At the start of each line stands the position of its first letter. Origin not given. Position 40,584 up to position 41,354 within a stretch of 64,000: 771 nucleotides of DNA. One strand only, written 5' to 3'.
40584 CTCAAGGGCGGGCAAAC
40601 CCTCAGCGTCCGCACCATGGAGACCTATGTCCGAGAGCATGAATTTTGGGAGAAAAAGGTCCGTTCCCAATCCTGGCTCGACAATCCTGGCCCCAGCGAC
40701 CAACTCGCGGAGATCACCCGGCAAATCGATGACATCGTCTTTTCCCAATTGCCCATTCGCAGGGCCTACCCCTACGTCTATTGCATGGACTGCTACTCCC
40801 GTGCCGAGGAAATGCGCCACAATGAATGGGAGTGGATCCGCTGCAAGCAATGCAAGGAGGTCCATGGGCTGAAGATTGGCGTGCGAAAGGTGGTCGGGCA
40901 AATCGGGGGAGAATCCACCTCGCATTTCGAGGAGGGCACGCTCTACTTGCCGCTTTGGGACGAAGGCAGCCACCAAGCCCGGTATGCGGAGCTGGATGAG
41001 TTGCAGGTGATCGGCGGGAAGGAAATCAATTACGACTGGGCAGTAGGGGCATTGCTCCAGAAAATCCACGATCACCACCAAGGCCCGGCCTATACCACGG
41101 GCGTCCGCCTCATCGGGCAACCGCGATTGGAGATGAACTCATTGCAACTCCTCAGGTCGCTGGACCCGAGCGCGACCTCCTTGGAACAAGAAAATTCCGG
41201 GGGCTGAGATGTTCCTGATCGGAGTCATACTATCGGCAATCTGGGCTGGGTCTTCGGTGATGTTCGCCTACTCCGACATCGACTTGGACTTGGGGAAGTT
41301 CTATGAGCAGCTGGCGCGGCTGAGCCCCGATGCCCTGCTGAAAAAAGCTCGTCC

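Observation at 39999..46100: Five tandem, translationally coupled paralogs of an uncharacterised TM / HEAT / C4 zinc-ribbon protein family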

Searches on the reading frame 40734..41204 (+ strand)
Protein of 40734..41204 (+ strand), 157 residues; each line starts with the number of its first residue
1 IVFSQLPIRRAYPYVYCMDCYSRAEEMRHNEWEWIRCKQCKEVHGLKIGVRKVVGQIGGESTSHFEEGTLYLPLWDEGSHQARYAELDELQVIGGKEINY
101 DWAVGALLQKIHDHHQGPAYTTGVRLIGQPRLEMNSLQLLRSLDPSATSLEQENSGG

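Call 24: search_solved_structures(query=A2, max_evalue=10)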
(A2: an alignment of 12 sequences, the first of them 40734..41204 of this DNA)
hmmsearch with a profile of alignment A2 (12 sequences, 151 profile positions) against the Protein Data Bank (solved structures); distinct sequences matched with E-value up to 10: 10.
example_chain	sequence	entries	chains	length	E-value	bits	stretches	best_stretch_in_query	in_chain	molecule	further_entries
6wmk_A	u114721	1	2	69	0.2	14.6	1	30-84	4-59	Beta sheet heterodimer LHD29 - Chain A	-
3w5i_A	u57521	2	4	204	0.23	14.4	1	79-143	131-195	Ferrous iron transport protein B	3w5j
6j8e_C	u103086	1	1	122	0.4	13.6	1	18-51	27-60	Sodium channel subunit beta-2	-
21tp_C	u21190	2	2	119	0.41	13.6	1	18-51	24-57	Sodium channel regulatory subunit beta-2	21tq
7mwq_B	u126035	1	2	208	0.84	12.6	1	31-84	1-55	LHD29B53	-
6j8g_C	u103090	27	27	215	1.1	12.2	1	18-51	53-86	Sodium channel subunit beta-2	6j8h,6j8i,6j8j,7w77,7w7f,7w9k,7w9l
8q58_A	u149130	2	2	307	1.2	12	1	27-96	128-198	Ketose-bisphosphate aldolase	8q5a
8xmn_C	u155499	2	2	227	1.2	12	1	18-51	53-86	Sodium channel subunit beta-2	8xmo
2fiy_A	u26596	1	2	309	5.9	9.8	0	30-47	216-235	Protein fdhE homolog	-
1m1p_A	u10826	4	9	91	8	9.4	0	17-43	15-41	Small tetraheme cytochrome c | Periplasmic tetraheme cytochrome c CctA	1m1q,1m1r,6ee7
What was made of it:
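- On Any described family for the C-terminal module: The PDB profile search gave a best E of 0.2 (call 24).
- Tried and rejected: A PDB profile search gave nothing (call 24).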

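Call 36: search_protein_representatives(alignment_id=A2)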
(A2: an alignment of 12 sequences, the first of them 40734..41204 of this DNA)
Query: 12 sequences, 151 profile positions. Proteins with E-value up to 0.001 (for the whole library): 418; up to 1e-10: 314; up to 1e-30: 79. The best 150 are listed.
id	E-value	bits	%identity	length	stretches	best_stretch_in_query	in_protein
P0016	4.9e-63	227.6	-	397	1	1-149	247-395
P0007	1.0e-61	223.3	-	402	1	1-149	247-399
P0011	1.2e-61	223.1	-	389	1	1-149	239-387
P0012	1.9e-61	222.4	-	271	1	1-148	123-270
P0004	4.4e-61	221.3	-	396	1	1-148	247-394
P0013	2.4e-57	209.2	-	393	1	1-148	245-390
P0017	9.4e-57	207.2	-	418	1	1-148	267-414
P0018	1.6e-56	206.4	-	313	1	1-148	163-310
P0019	1.2e-55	203.6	-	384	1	1-148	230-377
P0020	2.6e-54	199.3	-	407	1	1-147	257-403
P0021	4.4e-53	195.3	-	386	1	2-146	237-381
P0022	3.9e-52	192.2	-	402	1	2-148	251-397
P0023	6.0e-52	191.6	-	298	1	1-146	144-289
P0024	2.3e-51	189.7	-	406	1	1-147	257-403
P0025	7.8e-51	188.0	-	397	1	1-147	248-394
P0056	1.6e-40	154.5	-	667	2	4-123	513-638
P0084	5.9e-32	126.7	-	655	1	5-141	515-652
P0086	8.6e-32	126.2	-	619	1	3-141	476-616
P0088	2.5e-31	124.7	-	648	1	9-143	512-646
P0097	7.9e-28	113.3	-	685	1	14-143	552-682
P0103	4.5e-27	110.9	-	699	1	13-143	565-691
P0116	4.1e-25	104.5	-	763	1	6-142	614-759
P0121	7.3e-25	103.7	-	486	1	8-140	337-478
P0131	2.7e-24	101.9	-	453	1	3-141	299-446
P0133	4.9e-24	101.0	-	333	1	4-143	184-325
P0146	4.2e-23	98.0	-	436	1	7-145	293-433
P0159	4.4e-22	94.7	-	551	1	7-142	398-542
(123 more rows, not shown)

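Call 38: search_protein_families(library=pfam, proteins=[P0056, P0084, P0086, P0088, P0097, P0103, P0116, P0121, P0131, P0159], max_evalue=0.01)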
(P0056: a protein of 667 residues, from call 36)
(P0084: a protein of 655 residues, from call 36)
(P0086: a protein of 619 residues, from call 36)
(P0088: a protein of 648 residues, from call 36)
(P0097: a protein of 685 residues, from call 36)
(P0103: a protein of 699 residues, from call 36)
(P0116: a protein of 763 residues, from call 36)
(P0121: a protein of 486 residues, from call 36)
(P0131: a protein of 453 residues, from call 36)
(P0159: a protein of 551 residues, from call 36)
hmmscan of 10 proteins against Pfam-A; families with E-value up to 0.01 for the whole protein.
P0056 (667 aa): 18 families
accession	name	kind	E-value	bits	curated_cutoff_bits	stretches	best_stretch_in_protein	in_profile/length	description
PF13646.12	HEAT_2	-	1.9e-68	227.2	27.7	5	130-200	2-73/88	HEAT repeats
PF03130.22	HEAT_PBS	-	1.5e-46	151.9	20.9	6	52-76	3-27/27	PBS lyase HEAT-like repeat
PF02985.28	HEAT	-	1.5e-37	124.5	23.5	2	130-154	3-27/31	HEAT repeat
PF13513.12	HEAT_EZ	-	6.9e-23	81.1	27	1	128-154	29-55/55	HEAT-like repeat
PF00514.29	Arm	-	7.1e-19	67.6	20.6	0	126-154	11-39/41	Armadillo/beta-catenin-like repeat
PF12755.13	Vac14_Fab1_bd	-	2.3e-08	35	22.1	0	160-185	29-54/97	Vacuolar 14 Fab1-binding region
PF25767.1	ARM_TBCD_2nd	-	1.2e-07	31.9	29.7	0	132-158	82-108/245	Tubulin-specific chaperone D-like, ARM repeats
PF12717.13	Cnd1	-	8.7e-07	29.6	26.4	0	130-185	24-85/162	non-SMC mitotic condensation complex subunit 1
PF25786.1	HEAT_GCN1_C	-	1.4e-06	28.8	27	0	450-479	26-55/151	GCN1-like, C-terminal HEAT repeats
PF24714.1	TOR1L1_N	-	2.1e-06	27.8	43.3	0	35-154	131-238/281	TORTIFOLIA1 N-terminal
PF11848.13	DUF3368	-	2.7e-05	24.4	27.3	0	151-174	14-34/46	Domain of unknown function (DUF3368)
PF24492.1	HEAT_ECM29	-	0.00023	21.7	27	0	68-94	115-141/160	Proteasome adapter and scaffold protein ECM29, HEAT-repeat domain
PF22646.2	PPP2R1A-like_HEAT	-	0.00065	20.5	27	0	447-480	3-36/78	PPP2R1A-like HEAT repeat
PF18991.6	DUF5724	-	0.00069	18.2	25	0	67-156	463-553/1214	Family of unknown function (DUF5724)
PF20168.4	PDS5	-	0.00095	17.5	27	0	96-187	284-389/1053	Sister chromatid cohesion protein PDS5 protein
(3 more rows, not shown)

P0084 (655 aa): 2 families
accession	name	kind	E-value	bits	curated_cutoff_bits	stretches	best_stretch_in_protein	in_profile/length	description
PF13646.12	HEAT_2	-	3e-25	88.8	27.7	5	208-290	4-87/88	HEAT repeats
PF02985.28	HEAT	-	1.7e-10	40.5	23.5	0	238-258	3-23/31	HEAT repeat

P0086 (619 aa): 1 family
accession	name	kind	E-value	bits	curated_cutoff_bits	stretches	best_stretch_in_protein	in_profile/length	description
PF13646.12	HEAT_2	-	4.1e-06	27.4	27.7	0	212-252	11-51/88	HEAT repeats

P0088 (648 aa): 7 families
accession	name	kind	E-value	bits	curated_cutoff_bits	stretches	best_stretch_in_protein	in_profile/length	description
PF13646.12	HEAT_2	-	6.4e-35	119.8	27.7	4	376-458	3-87/88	HEAT repeats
PF03130.22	HEAT_PBS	-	6e-16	57.6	20.9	1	358-382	1-26/27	PBS lyase HEAT-like repeat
PF02985.28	HEAT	-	1.8e-11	43.6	23.5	0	405-429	2-26/31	HEAT repeat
PF13513.12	HEAT_EZ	-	0.0036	18.2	27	0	403-428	28-53/55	HEAT-like repeat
PF12717.13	Cnd1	-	0.0039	17.7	26.4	0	403-430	58-85/162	non-SMC mitotic condensation complex subunit 1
PF00514.29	Arm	-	0.0041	17.6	20.6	0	344-367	14-37/41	Armadillo/beta-catenin-like repeat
PF20168.4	PDS5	-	0.0054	15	27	0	404-461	322-387/1053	Sister chromatid cohesion protein PDS5 protein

P0097 (685 aa): 5 families
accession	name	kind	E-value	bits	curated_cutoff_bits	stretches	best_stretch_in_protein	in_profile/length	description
PF13646.12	HEAT_2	-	5.5e-14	52.7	27.7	2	411-473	3-65/88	HEAT repeats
PF02985.28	HEAT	-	7.7e-05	23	23.5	0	379-403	2-26/31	HEAT repeat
PF18991.6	DUF5724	-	0.0021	16.6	25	1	345-485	429-571/1214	Family of unknown function (DUF5724)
PF00514.29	Arm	-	0.0027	18.2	20.6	0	378-401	13-36/41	Armadillo/beta-catenin-like repeat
PF24714.1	TOR1L1_N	-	0.005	16.7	43.3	0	369-414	203-248/281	TORTIFOLIA1 N-terminal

P0103 (699 aa): 4 families
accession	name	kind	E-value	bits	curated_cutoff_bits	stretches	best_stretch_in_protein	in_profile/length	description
PF13646.12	HEAT_2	-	3.1e-19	69.5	27.7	3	446-529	2-86/88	HEAT repeats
PF02985.28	HEAT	-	2.8e-12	46.1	23.5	0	480-502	6-28/31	HEAT repeat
PF00514.29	Arm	-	2e-06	28.1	20.6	0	443-468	12-37/41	Armadillo/beta-catenin-like repeat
PF24714.1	TOR1L1_N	-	0.00066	19.5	43.3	1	310-342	216-248/281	TORTIFOLIA1 N-terminal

P0116 (763 aa): 22 families
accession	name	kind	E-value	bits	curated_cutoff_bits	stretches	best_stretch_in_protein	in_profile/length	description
PF13646.12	HEAT_2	-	1e-105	346.6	27.7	9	162-245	2-87/88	HEAT repeats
PF03130.22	HEAT_PBS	-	8.4e-84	266.8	20.9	8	51-77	1-27/27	PBS lyase HEAT-like repeat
PF02985.28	HEAT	-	1.1e-62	202.4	23.5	3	37-63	2-28/31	HEAT repeat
PF13513.12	HEAT_EZ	-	6.8e-43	144.8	27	2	20-62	3-55/55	HEAT-like repeat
PF00514.29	Arm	-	4.5e-28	96.8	20.6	1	93-122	8-37/41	Armadillo/beta-catenin-like repeat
PF12717.13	Cnd1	-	1.1e-21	78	26.4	1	97-174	21-99/162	non-SMC mitotic condensation complex subunit 1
PF21581.3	SCD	-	9.4e-13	48.7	27.5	0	130-161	32-63/75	Stromalin conservative domain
PF01602.26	Adaptin_N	-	3.5e-12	46.1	37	1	344-618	81-302/524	Adaptin N terminal region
PF14663.11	RasGEF_N_2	-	9.5e-12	45.7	27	0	405-471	6-66/108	Rapamycin-insensitive companion of mTOR RasGEF_N domain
PF25786.1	HEAT_GCN1_C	-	1.2e-11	45.3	27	0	372-480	26-128/151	GCN1-like, C-terminal HEAT repeats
PF24714.1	TOR1L1_N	-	2.5e-10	40.6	43.3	0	65-218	81-239/281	TORTIFOLIA1 N-terminal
PF12755.13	Vac14_Fab1_bd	-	3.9e-09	37.5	22.1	0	190-220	27-57/97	Vacuolar 14 Fab1-binding region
PF25767.1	ARM_TBCD_2nd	-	1.3e-08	35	29.7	0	518-547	76-105/245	Tubulin-specific chaperone D-like, ARM repeats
PF20168.4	PDS5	-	6.6e-08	31.3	27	0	378-491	247-352/1053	Sister chromatid cohesion protein PDS5 protein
PF25151.1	TPR_Trm732_C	-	1.1e-07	32.3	27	0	32-72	94-134/159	Trm732, C-terminal TPR repeats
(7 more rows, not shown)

P0121 (486 aa): 16 families
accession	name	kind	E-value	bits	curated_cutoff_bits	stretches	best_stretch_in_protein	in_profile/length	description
PF13646.12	HEAT_2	-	7.8e-51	170.7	27.7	4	112-181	2-72/88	HEAT repeats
PF03130.22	HEAT_PBS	-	7.8e-27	91.1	20.9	3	125-151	1-27/27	PBS lyase HEAT-like repeat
PF02985.28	HEAT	-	8.6e-24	81.8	23.5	0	277-303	4-30/31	HEAT repeat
PF13513.12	HEAT_EZ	-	1.1e-15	58.1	27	0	243-270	28-55/55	HEAT-like repeat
PF00514.29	Arm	-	9.5e-13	48.1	20.6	0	276-300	15-39/41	Armadillo/beta-catenin-like repeat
PF12717.13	Cnd1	-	1.6e-10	41.7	26.4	0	244-273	22-49/162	non-SMC mitotic condensation complex subunit 1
PF01602.26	Adaptin_N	-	2.4e-07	30.1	37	0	107-142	263-300/524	Adaptin N terminal region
PF25786.1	HEAT_GCN1_C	-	2.3e-06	28.1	27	0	211-278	26-102/151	GCN1-like, C-terminal HEAT repeats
PF12755.13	Vac14_Fab1_bd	-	2.5e-06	28.5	22.1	0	276-307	30-61/97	Vacuolar 14 Fab1-binding region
PF24714.1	TOR1L1_N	-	6.8e-06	26.1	43.3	0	214-302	84-159/281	TORTIFOLIA1 N-terminal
PF21581.3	SCD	-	7.5e-06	26.6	27.5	0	248-271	35-58/75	Stromalin conservative domain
PF14663.11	RasGEF_N_2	-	0.00021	22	27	0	245-269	7-31/108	Rapamycin-insensitive companion of mTOR RasGEF_N domain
PF11838.14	ERAP1_C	-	0.0017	18.2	38.2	0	154-257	127-230/318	ERAP1-like C-terminal domain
PF21040.3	CEP104-like_TOG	-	0.0018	19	24.3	0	276-309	107-140/208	Centrosomal protein CEP104-like, TOG domain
PF12765.13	Cohesin_HEAT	-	0.0022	18.8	21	0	248-267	22-42/42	HEAT repeat associated with sister chromatid cohesion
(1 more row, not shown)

P0131 (453 aa): 19 families
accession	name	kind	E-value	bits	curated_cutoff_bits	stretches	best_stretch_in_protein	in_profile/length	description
PF13646.12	HEAT_2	-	5.9e-42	142.3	27.7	3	108-167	1-61/88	HEAT repeats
PF02985.28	HEAT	-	1.8e-26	90.1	23.5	1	204-230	4-30/31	HEAT repeat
PF03130.22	HEAT_PBS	-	1e-23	81.5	20.9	3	122-148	1-27/27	PBS lyase HEAT-like repeat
PF13513.12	HEAT_EZ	-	2.3e-16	60.3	27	0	202-224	30-52/55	HEAT-like repeat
PF00514.29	Arm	-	8.3e-14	51.5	20.6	0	103-133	9-39/41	Armadillo/beta-catenin-like repeat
PF12717.13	Cnd1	-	2.2e-12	47.8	26.4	1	201-293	22-111/162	non-SMC mitotic condensation complex subunit 1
PF24987.1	HEAT_EF3_N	-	1.2e-06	29.1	32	0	7-70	69-130/169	EF3 N-terminal HEAT repeat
PF25786.1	HEAT_GCN1_C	-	2.2e-06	28.2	27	0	172-228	30-95/151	GCN1-like, C-terminal HEAT repeats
PF18991.6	DUF5724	-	4.5e-06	25.4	25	1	134-263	458-586/1214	Family of unknown function (DUF5724)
PF11791.14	Aconitase_B_N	-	9.1e-06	26.2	25.8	0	75-131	63-117/153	Aconitate B N-terminal domain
PF21581.3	SCD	-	5e-05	24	27.5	0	206-228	36-58/75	Stromalin conservative domain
PF12755.13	Vac14_Fab1_bd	-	8.5e-05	23.5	22.1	0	241-300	29-87/97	Vacuolar 14 Fab1-binding region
PF12719.13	Cnd3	-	0.00012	21.9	25.8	1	154-279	43-160/288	Nuclear condensing complex subunits, C-term domain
PF10363.15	RTP1_C1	-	0.00064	20.2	25.9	0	205-283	4-83/112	Required for nuclear transport of RNA pol II C-terminus 1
PF14663.11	RasGEF_N_2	-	0.0013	19.4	27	0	203-230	8-35/108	Rapamycin-insensitive companion of mTOR RasGEF_N domain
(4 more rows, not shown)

P0159 (551 aa): 17 families
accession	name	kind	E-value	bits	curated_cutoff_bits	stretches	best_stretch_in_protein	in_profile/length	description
PF13646.12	HEAT_2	-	5.7e-67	222.5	27.7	6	237-319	2-87/88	HEAT repeats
PF03130.22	HEAT_PBS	-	6.8e-52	168.4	20.9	6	23-48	2-27/27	PBS lyase HEAT-like repeat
PF02985.28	HEAT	-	1e-44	146.7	23.5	5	267-293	3-29/31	HEAT repeat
PF13513.12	HEAT_EZ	-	2.9e-25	88.7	27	2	264-291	28-55/55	HEAT-like repeat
PF25786.1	HEAT_GCN1_C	-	1.9e-13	51.1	27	0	200-253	32-86/151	GCN1-like, C-terminal HEAT repeats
PF00514.29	Arm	-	1.9e-12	47.2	20.6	0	260-291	8-39/41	Armadillo/beta-catenin-like repeat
PF12717.13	Cnd1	-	4.7e-12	46.7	26.4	0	197-256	23-80/162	non-SMC mitotic condensation complex subunit 1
PF25767.1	ARM_TBCD_2nd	-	4.1e-11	43.2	29.7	0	198-247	80-128/245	Tubulin-specific chaperone D-like, ARM repeats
PF24714.1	TOR1L1_N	-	4.1e-10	39.9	43.3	0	330-362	207-239/281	TORTIFOLIA1 N-terminal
PF12755.13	Vac14_Fab1_bd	-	2.9e-09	37.9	22.1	0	197-257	29-91/97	Vacuolar 14 Fab1-binding region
PF24987.1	HEAT_EF3_N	-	6.6e-06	26.6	32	0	297-361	67-131/169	EF3 N-terminal HEAT repeat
PF22646.2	PPP2R1A-like_HEAT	-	2.2e-05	25.2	27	0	191-235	3-47/78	PPP2R1A-like HEAT repeat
PF11791.14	Aconitase_B_N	-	6.6e-05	23.4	25.8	0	18-51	75-106/153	Aconitate B N-terminal domain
PF25151.1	TPR_Trm732_C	-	0.00037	20.9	27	0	332-369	95-132/159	Trm732, C-terminal TPR repeats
PF21581.3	SCD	-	0.00038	21.2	27.5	0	166-191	32-57/75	Stromalin conservative domain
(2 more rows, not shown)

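Call 49: predict_structure(alignment_id=A4)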
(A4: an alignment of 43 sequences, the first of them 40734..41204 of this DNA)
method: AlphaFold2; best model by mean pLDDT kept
length: 157 residues; sequences in the alignment: 43
mean_pLDDT: 92.3   pTM: 0.85
mean pLDDT of the five models: 92.3, 92.0, 91.9, 91.9, 91.7
residues with pLDDT >= 90: 132; 70-90: 11; 50-70: 13; < 50: 1
segments of 3 or more residues with pLDDT < 50: none
pLDDT, mean of each block of 10 residues (from residue 1): 84 98 97 96 97 98 97 97 97 97 97 82 95 95 83 59
secondary structure, 60 per line:
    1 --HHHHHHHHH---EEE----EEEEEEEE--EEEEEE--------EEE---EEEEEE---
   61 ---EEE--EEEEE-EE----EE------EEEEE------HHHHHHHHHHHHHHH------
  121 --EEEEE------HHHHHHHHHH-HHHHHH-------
elements in order: H3-11 E15-17 E22-29 E32-37 E46-48 E52-57 E64-66 E69-73 E89-93 H100-114 E123-127 H134-143 H145-150

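Call 52: fold_search(model_id=the predicted structure, library=pdb)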
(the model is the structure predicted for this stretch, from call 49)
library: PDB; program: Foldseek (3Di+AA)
matches with E <= 10: 221; with E <= 0.001: 0
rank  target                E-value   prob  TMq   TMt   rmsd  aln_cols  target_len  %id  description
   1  5o74_L                7.1e-01  0.16  0.31  0.31   8.2       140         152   14  Crystal structure of human Rab1b covalently bound to the GEF domain of DrrA/SidM from Legionella pneumophila in the pr (released 2017-10-11)
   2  1udx                  8.1e-01  0.08  0.28  0.14  16.8       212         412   10  Crystal structure of the conserved protein TT1381 from Thermus thermophilus HB8 (released 2004-03-16)
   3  6jzq_C                8.1e-01  0.04  0.18  0.10  11.5       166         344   11  The crystal structure of acyl-acyl carrier protein (acyl-ACP) reductase (AAR) (released 2020-04-01)
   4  1nmn_A                9.8e-01  0.06  0.16  0.20  11.0        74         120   15  Structure of yqgF from Escherichia coli, a hypothetical protein (released 2004-03-02)
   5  3q7p_A                1.0e+00  0.08  0.22  0.24   9.3       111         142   14  Crystal Structure of Rad G-domain-GTP Analog Complex (released 2011-09-21)
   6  2fu5_C                1.1e+00  0.08  0.23  0.25  12.5       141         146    7  structure of Rab8 in complex with MSS4 (released 2006-04-04)
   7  4ac9_D                1.3e+00  0.09  0.28  0.12   9.4       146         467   10  CRYSTAL STRUCTURE OF TRANSLATION ELONGATION FACTOR SELB FROM METHANOCOCCUS MARIPALUDIS IN COMPLEX WITH GDP (released 2012-08-22)
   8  8q6q_C                1.6e+00  0.06  0.24  0.23  14.2       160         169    8  Structure of human immunity related GTPase Q in complex with GABARAPL2. (released 2024-08-28)
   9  2hx1_A                1.8e+00  0.13  0.30  0.19   7.3       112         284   11  Crystal structure of possible sugar phosphatase, HAD superfamily (ZP_00311070.1) from CYTOPHAGA HUTCHINSONII ATCC 3340 (released 2006-09-05)
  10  4xjy_D                1.8e+00  0.04  0.21  0.21  11.2       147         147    9  Periplasmic repressor protein YfiR (released 2016-01-20)
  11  4xjy_C                1.8e+00  0.03  0.20  0.20  12.6       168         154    9  Periplasmic repressor protein YfiR (released 2016-01-20)
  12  2xd7_C                2.0e+00  0.06  0.23  0.20   8.7       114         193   10  Crystal structure of the macro domain of human core histone H2A (released 2010-05-19)
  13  9c0q_C                2.0e+00  0.03  0.16  0.16  11.4        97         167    9  Carbon monoxide dehydrogenase (CODH) from Methanosarcina thermophila, specimen prepared on blot plunger (released 2024-10-16)
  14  2ykg_A                2.1e+00  0.06  0.21  0.07   8.2        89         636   19  Structural insights into RNA recognition by RIG-I (released 2011-10-26)
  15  2xd7_D                2.2e+00  0.08  0.26  0.23   6.5       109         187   11  Crystal structure of the macro domain of human core histone H2A (released 2010-05-19)
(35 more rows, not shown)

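Call 86: list_cluster_members(proteins=[P0056, P0084, P0116, P0131, P0159, P0088, P0103, P0121, P0146, P0133])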
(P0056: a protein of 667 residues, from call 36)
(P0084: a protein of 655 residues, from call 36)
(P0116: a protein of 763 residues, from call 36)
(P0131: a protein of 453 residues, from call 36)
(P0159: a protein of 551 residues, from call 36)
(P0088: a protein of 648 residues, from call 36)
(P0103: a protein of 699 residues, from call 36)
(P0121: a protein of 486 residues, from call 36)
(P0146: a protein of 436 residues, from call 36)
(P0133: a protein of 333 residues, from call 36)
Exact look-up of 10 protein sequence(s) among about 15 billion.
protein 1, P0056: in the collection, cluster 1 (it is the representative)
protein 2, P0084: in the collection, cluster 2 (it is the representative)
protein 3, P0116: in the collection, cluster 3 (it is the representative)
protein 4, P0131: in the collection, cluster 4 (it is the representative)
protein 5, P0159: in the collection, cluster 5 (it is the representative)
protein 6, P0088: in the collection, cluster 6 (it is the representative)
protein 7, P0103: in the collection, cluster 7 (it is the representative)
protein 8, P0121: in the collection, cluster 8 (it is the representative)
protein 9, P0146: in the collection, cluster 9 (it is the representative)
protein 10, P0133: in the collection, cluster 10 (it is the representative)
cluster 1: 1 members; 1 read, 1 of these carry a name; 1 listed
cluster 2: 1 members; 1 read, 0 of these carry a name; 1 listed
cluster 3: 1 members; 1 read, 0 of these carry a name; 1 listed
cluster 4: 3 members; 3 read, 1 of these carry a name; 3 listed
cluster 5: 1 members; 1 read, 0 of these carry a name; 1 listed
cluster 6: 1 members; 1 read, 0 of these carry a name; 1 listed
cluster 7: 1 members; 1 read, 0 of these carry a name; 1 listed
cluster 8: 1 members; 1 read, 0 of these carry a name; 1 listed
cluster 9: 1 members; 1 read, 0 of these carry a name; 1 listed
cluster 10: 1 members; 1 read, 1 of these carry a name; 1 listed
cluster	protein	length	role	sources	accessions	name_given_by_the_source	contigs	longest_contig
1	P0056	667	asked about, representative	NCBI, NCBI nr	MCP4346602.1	MAG: HEAT repeat domain-containing protein [Desulfobacterales bacterium] | HEAT repeat domain-containing protein [Desulfobacterales bacterium]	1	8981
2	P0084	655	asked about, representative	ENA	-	-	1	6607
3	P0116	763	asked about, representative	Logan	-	-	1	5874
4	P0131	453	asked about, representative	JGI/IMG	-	-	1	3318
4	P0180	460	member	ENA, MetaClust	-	\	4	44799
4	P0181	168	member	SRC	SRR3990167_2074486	-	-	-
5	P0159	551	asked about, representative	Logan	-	-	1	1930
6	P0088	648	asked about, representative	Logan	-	-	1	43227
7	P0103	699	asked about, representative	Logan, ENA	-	-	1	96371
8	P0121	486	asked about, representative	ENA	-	-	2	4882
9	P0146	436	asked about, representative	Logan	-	-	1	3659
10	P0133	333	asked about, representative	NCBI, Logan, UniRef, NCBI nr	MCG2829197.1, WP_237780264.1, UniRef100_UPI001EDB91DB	HEAT repeat domain-containing protein [Methanothermobacter sp. K4] | HEAT repeat domain-containing protein n=1 Tax=Methanothermobacter sp. K4 TaxID=2913262 ...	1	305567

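Call 87: find_encoding_contigs(protein=P0133, flank=10000, max_places=1)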
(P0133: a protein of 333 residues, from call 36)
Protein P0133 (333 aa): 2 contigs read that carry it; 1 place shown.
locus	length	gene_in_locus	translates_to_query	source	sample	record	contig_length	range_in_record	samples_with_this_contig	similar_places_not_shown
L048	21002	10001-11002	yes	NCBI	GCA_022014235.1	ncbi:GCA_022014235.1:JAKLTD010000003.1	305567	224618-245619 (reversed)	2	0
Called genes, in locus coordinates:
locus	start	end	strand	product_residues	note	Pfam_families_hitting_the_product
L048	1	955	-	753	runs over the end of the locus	PF02415:Chlam_PMP (faint), PF09373:PMBR (weak)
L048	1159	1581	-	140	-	PF01934:HepT-like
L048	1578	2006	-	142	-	PF01909:NTP_transf_2, PF18765:Polbeta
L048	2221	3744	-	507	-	-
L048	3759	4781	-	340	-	PF19993:DO-GTPase2 (weak)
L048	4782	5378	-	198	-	PF13353:Fer4_12, PF04055:Radical_SAM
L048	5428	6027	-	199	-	-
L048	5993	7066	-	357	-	-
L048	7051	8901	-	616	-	PF00158:Sigma54_activat (weak), PF00004:AAA, PF07724:AAA_2, PF07728:AAA_5, PF10431:ClpB_D2-small (faint)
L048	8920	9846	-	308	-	-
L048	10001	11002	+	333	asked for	PF13646:HEAT_2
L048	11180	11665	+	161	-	-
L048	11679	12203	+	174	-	-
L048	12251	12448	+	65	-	-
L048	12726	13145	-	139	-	PF01402:RHH_1, PF08753:NikR_C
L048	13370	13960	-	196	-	PF02525:Flavodoxin_2, PF03358:FMN_red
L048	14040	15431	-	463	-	PF07536:HWE_HK (weak), PF07568:HisKA_2, PF02518:HATPase_c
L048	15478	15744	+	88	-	-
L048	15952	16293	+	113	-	PF03551:PadR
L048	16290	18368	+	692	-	PF22564:HAAS, PF04422:FrhB_FdhB_N, PF04432:FrhB_FdhB_C, PF03460:NIR_SIR_ferr, PF01077:NIR_SIR, PF14697:Fer4_21, PF25160:LdpA_Fe-S-bd (weak), PF13237:Fer4_10 (weak), +6 more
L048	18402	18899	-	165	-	-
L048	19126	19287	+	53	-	PF00037:Fer4 (weak), PF12797:Fer4_2 (faint), PF13237:Fer4_10 (weak), PF13484:Fer4_16 (faint), PF14697:Fer4_21, PF12838:Fer4_7, PF13187:Fer4_9 (weak), PF00037:Fer4 (weak), +2 more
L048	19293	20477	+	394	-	PF00890:FAD_binding_2 (weak), PF01266:DAO (faint), PF01494:FAD_binding_3, PF03486:HI0933_like (weak), PF07992:Pyr_redox_2 (weak), PF12831:FAD_oxidored (weak), PF13450:NAD_binding_8 (weak), PF22578:GGR_cat, +2 more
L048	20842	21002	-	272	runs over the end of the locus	PF01040:UbiA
